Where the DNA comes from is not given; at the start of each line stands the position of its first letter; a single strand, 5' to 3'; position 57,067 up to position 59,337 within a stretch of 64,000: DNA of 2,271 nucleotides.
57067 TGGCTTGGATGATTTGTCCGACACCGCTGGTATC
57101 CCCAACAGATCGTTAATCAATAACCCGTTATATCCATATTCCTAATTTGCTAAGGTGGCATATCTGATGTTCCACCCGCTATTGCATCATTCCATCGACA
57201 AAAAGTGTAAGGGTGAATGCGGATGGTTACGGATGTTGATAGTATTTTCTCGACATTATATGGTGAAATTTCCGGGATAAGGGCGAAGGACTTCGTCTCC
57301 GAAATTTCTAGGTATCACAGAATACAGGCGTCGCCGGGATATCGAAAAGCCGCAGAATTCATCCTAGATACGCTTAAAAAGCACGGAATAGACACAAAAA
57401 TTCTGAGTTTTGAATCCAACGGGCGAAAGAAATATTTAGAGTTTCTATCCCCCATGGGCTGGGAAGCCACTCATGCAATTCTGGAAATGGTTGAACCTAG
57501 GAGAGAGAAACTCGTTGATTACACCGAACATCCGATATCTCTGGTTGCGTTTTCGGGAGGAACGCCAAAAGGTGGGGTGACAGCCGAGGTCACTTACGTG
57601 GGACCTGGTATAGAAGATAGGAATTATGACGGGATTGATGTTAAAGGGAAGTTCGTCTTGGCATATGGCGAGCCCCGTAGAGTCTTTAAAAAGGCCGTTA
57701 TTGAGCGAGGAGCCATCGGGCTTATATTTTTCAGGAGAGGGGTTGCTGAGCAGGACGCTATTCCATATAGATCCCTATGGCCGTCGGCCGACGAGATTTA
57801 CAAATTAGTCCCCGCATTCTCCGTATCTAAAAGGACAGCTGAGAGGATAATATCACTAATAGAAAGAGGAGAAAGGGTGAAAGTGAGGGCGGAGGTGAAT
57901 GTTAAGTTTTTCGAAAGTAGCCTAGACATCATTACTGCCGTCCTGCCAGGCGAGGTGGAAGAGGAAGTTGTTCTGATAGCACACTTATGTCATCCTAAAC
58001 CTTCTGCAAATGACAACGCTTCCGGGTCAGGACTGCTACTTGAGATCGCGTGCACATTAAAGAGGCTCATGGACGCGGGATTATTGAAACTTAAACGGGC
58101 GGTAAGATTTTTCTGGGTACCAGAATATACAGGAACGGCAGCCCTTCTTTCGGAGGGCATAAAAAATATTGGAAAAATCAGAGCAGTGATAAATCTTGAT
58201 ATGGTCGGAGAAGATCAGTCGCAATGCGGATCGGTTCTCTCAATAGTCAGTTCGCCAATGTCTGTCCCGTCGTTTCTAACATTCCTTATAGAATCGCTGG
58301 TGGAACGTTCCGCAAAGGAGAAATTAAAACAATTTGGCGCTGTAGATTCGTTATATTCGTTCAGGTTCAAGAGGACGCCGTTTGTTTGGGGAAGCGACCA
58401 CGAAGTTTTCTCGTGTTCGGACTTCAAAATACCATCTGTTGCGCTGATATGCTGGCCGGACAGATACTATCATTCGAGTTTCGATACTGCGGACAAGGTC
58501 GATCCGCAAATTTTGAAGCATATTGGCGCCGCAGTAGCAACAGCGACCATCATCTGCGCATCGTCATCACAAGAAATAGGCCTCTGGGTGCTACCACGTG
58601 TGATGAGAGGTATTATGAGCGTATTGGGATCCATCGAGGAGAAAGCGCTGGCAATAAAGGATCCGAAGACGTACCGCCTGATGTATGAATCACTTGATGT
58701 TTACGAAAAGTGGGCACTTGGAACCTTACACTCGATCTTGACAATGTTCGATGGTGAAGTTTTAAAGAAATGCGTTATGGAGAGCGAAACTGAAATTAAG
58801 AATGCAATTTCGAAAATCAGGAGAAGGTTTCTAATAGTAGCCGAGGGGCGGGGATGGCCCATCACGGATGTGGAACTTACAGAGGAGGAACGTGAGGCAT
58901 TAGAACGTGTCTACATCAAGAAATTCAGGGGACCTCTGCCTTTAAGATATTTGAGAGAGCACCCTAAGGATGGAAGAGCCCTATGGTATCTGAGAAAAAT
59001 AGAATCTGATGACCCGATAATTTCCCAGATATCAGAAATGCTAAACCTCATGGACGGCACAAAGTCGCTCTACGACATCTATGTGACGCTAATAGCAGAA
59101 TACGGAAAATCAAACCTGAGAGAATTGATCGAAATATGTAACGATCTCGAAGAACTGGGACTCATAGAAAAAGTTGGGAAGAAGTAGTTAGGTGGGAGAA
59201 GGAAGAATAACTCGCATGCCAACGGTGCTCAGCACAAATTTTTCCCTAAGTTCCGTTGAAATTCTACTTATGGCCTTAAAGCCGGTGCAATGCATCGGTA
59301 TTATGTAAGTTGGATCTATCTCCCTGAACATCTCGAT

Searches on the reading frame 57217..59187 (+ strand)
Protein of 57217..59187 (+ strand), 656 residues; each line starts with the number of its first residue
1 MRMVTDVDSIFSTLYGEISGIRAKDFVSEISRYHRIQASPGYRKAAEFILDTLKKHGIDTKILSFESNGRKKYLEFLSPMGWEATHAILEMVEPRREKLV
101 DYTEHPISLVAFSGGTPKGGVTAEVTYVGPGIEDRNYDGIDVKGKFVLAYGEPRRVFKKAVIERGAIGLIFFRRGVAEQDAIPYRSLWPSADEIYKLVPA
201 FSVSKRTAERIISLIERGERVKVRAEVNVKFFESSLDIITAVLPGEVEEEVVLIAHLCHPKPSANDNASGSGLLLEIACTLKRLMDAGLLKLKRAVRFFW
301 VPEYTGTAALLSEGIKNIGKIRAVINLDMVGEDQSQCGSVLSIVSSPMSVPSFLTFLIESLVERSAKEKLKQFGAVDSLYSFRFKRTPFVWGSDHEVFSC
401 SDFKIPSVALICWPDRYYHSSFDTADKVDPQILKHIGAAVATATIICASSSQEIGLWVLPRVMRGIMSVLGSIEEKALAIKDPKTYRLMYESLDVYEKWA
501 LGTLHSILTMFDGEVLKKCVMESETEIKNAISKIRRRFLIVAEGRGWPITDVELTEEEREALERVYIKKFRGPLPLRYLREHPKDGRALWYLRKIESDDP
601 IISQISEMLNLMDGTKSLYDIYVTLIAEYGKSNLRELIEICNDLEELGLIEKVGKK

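Call 21: search_protein_families(library=pfam, proteins=[window:57217-59187:+], max_evalue=0.00001)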
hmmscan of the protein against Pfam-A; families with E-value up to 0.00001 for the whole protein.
window:57217-59187:+ (656 aa): 2 families
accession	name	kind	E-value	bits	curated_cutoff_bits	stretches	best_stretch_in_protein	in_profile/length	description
PF04389.22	Peptidase_M28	-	1.8e-16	60.9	21.3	1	240-442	3-191/193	Peptidase family M28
PF16254.10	DUF4910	-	7.9e-16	58.1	26.6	1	234-437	54-234/247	Domain of unknown function (DUF4910)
